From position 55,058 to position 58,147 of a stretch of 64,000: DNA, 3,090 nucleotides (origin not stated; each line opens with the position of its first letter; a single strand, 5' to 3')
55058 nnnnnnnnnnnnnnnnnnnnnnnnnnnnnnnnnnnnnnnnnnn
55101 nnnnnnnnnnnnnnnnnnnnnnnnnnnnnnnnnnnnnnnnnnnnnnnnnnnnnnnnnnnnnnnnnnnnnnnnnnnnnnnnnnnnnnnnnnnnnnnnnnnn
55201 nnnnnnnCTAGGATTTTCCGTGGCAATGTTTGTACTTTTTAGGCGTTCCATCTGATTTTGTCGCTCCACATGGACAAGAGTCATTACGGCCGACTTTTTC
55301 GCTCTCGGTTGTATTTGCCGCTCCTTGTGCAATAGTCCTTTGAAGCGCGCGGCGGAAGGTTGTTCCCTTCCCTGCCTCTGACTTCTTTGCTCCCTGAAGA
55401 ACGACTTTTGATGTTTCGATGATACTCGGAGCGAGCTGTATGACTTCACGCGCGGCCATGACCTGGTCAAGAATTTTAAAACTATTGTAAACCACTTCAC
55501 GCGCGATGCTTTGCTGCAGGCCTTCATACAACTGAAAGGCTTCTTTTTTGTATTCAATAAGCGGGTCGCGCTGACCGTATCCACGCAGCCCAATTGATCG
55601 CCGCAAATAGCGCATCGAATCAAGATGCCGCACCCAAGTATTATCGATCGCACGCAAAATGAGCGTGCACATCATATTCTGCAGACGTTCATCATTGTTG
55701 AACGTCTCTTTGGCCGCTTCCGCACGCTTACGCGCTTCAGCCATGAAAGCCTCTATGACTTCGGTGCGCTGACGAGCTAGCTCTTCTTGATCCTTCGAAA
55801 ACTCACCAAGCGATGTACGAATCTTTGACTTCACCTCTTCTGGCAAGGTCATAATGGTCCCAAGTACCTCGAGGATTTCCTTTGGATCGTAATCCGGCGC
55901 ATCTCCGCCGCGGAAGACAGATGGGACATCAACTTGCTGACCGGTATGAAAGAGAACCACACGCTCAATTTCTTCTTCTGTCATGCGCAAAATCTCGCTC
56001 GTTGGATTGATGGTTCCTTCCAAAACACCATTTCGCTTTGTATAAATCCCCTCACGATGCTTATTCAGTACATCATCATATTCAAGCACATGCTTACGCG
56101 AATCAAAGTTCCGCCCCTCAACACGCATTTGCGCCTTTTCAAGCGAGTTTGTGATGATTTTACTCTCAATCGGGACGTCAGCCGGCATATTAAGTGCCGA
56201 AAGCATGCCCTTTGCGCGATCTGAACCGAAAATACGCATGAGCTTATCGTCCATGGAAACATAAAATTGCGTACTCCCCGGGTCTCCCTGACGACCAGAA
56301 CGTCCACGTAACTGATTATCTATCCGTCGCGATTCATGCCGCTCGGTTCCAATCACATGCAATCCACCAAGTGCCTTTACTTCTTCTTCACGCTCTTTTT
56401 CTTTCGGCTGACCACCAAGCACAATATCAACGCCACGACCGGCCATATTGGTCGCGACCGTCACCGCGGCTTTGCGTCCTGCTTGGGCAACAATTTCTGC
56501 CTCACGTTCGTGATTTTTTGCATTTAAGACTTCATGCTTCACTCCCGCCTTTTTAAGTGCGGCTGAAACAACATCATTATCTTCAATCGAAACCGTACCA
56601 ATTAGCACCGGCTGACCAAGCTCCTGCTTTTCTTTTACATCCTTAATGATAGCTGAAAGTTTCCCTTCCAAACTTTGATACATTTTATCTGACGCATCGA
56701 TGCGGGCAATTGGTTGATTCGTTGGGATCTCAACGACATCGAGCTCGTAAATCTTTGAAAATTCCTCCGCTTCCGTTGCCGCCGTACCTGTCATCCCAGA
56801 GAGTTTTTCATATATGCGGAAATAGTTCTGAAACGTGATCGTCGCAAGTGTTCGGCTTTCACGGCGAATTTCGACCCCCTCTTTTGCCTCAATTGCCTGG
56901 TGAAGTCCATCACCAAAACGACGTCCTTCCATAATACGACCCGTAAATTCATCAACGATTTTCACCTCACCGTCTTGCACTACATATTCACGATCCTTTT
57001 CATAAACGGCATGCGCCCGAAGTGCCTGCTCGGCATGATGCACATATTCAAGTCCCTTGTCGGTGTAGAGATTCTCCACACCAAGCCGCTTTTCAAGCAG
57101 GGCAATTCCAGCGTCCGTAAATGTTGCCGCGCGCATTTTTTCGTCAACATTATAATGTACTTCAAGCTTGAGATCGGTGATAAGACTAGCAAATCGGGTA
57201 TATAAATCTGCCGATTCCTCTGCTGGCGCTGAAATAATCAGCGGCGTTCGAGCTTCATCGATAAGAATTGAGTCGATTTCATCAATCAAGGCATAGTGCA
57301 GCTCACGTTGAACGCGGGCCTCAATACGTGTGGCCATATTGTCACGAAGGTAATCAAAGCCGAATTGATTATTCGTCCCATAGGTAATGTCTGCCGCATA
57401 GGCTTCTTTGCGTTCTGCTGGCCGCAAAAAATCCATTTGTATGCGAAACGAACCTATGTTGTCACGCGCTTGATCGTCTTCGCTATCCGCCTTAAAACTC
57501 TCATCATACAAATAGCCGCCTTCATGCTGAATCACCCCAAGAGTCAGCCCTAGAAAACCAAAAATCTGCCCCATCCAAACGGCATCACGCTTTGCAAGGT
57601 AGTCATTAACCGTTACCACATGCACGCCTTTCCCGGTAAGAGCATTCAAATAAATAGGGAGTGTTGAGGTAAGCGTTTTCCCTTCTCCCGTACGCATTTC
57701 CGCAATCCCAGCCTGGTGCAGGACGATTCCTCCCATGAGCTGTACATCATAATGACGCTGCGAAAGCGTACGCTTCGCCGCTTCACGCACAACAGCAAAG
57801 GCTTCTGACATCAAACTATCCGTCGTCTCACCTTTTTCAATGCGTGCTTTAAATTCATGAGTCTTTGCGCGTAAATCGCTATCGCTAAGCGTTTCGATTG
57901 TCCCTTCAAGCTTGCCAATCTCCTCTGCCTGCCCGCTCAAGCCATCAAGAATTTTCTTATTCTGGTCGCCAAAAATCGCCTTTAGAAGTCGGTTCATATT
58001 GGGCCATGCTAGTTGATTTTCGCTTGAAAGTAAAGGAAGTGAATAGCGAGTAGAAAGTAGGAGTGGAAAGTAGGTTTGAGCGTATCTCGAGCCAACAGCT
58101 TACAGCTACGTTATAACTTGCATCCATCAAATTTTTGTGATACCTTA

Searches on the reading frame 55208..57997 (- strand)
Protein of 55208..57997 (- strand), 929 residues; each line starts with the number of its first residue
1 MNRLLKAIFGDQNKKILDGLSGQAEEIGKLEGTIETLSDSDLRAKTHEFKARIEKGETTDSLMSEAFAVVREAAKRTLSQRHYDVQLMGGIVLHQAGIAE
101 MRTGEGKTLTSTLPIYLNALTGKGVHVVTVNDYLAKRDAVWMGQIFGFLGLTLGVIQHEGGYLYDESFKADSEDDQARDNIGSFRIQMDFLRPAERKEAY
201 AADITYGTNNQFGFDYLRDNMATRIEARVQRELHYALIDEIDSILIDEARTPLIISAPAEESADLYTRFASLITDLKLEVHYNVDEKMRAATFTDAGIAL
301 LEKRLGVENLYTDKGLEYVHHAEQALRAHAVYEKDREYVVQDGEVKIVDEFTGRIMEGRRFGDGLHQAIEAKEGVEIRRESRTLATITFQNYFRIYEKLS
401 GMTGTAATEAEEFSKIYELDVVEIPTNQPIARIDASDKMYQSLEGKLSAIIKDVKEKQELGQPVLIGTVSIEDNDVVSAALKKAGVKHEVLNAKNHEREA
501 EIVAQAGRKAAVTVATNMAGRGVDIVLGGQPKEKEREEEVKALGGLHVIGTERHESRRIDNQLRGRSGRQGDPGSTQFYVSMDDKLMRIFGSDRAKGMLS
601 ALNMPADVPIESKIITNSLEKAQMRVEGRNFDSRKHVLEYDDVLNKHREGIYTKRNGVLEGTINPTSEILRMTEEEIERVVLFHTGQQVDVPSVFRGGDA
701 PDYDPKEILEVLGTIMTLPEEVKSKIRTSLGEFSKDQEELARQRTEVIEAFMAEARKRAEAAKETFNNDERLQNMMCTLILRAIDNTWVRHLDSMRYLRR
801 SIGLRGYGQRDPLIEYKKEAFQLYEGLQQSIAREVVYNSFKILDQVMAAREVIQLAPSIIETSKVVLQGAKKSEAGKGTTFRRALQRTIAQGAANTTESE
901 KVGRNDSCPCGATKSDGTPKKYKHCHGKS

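Call 17: search_protein_families(library=pfam, proteins=[window:55208-57997:-], max_evalue=0.01)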
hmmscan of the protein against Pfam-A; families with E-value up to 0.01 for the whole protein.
window:55208-57997:- (929 aa): 4 families
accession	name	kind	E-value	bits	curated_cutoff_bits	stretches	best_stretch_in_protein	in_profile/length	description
PF07517.20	SecA_DEAD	-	4.1e-122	407.4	24.6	1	6-414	2-290/290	SecA DEAD-like domain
PF21090.3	P-loop_SecA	-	9.9e-77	257.6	27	2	429-535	1-107/205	SecA P-loop domain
PF07516.18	SecA_SW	-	3.7e-52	177.7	26.7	1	609-841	1-198/200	SecA Wing and Scaffold domain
PF01043.26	SecA_PP_bind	-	2.5e-39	134.7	23.5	1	262-370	2-110/110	SecA preprotein cross-linking domain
